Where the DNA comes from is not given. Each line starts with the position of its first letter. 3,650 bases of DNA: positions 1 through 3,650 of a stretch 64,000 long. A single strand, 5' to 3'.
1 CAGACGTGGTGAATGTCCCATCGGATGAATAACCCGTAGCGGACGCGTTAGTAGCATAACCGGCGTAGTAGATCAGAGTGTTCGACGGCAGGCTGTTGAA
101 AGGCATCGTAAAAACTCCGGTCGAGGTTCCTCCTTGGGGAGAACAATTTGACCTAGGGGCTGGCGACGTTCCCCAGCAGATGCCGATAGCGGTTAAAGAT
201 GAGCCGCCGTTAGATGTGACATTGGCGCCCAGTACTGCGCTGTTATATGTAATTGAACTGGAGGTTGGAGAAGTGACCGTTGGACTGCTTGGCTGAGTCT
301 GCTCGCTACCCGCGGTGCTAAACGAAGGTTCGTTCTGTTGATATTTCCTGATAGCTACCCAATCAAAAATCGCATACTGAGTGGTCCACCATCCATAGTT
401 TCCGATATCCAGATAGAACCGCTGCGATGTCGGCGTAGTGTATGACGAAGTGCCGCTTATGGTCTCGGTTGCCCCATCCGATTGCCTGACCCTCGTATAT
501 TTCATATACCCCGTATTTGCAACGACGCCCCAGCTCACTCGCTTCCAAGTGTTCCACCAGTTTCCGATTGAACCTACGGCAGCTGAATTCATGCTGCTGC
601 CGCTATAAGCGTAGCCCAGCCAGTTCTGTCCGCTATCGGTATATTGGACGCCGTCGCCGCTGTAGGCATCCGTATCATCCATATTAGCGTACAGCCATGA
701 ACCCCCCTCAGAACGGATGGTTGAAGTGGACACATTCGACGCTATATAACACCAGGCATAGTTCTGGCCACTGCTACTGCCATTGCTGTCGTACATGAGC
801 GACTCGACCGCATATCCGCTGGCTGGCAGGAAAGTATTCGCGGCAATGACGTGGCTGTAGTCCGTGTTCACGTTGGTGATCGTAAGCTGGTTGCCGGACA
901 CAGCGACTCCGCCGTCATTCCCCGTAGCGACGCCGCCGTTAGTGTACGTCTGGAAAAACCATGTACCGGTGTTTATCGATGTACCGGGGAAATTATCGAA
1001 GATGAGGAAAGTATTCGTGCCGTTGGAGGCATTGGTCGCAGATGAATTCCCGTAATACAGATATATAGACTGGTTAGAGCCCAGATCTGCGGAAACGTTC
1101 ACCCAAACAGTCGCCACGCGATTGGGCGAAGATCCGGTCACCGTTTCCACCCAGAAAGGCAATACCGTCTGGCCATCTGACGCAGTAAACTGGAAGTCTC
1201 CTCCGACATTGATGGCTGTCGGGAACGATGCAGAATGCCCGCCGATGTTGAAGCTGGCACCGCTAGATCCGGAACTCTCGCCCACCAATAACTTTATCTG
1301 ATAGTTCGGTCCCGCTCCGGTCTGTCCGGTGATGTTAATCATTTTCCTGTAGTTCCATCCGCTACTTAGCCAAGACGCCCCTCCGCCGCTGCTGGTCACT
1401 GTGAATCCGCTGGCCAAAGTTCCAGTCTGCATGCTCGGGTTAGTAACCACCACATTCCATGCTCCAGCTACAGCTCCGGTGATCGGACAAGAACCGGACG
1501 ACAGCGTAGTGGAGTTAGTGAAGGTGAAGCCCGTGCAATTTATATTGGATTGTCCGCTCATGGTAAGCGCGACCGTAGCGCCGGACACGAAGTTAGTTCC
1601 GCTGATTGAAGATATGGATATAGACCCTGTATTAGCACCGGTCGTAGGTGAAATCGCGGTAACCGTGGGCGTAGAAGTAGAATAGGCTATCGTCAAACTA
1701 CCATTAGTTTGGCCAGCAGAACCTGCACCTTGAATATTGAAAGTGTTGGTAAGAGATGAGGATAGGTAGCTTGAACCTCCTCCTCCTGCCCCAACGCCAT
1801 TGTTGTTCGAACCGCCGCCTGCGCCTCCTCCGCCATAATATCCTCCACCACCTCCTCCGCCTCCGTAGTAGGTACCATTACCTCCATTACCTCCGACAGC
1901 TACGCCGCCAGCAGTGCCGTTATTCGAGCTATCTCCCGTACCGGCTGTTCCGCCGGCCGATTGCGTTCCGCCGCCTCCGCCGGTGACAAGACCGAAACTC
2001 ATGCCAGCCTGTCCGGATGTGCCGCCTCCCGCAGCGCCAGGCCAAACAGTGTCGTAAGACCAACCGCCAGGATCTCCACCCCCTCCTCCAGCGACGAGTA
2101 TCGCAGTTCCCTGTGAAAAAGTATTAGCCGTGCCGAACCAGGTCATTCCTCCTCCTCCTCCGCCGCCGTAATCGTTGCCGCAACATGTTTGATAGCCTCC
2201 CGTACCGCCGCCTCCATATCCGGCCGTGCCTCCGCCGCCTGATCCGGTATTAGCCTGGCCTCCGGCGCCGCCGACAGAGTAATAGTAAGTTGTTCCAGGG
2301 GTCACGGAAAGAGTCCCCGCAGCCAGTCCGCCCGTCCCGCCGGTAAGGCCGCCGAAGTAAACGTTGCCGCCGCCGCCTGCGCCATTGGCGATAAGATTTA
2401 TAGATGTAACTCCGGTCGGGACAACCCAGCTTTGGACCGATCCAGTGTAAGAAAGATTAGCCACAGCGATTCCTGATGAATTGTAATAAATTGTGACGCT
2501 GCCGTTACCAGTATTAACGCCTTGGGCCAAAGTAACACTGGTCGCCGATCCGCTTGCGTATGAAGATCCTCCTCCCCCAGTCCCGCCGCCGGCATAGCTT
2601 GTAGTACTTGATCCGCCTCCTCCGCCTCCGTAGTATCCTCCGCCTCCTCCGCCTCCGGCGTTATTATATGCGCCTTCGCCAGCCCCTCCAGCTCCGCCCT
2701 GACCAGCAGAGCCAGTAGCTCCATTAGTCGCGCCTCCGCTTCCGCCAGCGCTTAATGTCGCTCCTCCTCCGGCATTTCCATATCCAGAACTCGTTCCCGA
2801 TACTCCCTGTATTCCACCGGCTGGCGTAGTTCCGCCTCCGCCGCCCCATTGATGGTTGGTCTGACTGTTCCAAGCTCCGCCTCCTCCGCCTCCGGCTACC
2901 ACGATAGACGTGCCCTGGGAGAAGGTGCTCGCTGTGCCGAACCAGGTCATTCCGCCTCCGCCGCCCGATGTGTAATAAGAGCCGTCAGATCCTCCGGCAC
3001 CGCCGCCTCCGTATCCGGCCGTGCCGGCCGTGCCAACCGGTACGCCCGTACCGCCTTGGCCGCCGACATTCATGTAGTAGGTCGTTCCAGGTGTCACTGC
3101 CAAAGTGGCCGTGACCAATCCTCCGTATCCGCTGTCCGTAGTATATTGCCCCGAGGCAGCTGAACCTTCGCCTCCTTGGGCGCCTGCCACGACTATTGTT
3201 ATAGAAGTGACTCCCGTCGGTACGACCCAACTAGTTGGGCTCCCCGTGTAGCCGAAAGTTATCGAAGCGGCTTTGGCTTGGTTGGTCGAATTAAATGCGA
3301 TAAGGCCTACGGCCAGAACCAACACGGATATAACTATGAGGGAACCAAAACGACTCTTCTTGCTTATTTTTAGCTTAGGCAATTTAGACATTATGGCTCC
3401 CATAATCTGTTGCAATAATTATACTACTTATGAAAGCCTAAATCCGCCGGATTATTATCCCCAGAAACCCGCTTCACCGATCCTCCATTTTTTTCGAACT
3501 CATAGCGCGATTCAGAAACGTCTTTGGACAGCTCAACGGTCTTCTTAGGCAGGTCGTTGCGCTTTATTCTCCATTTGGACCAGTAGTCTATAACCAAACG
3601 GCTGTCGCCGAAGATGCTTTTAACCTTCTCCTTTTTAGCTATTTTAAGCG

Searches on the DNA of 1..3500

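Call 62: search_rna_families(source=window, start=1, end=3500, threshold=evalue, max_evalue=0.1)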
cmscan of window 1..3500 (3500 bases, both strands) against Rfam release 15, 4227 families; matches with E-value up to 0.1: 0.
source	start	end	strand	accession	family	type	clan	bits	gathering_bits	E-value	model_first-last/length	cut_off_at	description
